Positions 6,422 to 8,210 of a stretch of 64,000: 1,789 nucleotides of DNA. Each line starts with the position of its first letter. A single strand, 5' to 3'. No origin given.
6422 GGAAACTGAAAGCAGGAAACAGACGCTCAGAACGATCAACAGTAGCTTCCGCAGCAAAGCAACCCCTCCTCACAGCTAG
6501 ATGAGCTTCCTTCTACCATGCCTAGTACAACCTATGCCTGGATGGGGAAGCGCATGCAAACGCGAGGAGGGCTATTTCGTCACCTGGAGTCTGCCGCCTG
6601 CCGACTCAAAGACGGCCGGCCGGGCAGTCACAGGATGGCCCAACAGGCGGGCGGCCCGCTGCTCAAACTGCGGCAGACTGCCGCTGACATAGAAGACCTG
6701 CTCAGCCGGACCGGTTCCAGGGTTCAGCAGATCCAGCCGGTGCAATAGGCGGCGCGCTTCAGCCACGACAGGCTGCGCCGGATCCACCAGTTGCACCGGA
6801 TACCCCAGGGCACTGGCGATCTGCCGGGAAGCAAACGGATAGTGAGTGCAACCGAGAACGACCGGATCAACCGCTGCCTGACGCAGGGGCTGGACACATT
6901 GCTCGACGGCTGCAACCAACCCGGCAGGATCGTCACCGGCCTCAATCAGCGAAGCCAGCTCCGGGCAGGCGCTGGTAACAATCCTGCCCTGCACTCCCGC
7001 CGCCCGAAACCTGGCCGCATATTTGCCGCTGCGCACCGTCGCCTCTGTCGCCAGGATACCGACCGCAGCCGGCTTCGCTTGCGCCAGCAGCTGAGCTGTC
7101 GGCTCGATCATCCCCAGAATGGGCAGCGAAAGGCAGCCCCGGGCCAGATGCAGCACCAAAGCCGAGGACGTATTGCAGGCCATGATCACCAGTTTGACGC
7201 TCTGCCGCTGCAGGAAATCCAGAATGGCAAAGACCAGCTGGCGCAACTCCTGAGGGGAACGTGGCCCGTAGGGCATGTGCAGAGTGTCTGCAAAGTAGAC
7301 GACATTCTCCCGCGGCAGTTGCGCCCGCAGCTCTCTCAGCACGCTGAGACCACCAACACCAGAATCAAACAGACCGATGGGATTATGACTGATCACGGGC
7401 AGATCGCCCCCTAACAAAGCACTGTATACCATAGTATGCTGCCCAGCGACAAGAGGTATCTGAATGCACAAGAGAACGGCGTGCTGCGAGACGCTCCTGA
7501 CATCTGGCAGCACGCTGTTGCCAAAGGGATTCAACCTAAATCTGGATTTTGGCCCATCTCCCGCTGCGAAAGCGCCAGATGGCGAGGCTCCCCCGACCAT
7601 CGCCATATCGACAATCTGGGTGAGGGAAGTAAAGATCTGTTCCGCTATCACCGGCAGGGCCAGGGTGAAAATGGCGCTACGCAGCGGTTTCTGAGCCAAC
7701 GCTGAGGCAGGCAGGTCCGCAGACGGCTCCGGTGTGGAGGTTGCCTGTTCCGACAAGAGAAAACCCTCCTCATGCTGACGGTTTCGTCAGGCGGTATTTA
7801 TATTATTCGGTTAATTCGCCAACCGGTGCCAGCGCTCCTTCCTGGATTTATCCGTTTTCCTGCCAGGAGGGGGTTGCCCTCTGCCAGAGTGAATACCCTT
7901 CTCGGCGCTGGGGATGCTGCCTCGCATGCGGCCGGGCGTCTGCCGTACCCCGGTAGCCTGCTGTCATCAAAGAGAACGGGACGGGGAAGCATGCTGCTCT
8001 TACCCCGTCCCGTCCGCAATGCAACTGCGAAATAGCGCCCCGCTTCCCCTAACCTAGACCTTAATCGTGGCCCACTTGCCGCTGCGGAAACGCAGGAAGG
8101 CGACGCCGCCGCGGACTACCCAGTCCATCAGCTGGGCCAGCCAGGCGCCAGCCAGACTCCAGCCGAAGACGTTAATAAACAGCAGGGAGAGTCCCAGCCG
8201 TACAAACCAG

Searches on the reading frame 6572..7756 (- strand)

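Call 73: search_protein_families(library=pfam, proteins=[window:6572-7756:-], max_evalue=0.00001)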
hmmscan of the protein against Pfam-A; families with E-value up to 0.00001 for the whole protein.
window:6572-7756:- (394 aa): 1 family
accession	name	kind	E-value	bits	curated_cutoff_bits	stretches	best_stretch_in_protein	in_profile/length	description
PF01177.27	Asp_Glu_race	-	9.6e-25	88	31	1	140-333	17-210/211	Asp/Glu/Hydantoin racemase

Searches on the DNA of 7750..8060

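Call 61: search_rna_families(source=window, start=7750, end=8060, threshold=evalue, max_evalue=10)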
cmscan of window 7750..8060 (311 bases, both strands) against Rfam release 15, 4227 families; matches with E-value up to 10: 5.
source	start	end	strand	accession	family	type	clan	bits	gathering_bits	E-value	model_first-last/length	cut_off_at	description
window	7958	8027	-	RF03952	mir-3718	Gene; miRNA;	-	16.6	78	0.73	1-92/92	no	mir-3718 microRNA precursor family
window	7902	7953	-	RF03086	chrB-b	Cis-reg;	-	15.5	36.5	0.55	1-49/49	no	chrB-b RNA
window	7974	8015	+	RF03952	mir-3718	Gene; miRNA;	-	15.5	78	1.5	17-76/92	no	mir-3718 microRNA precursor family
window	7973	8016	-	RF03792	MIR6462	Gene; miRNA;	-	14.6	96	7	1-119/119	no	MIR6462 microRNA precursor family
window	7854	8031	-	RF01953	SOX2OT_exon3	Gene; lncRNA;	-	8.8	70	1.4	99-276/276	no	SOX2 overlapping transcript exon 3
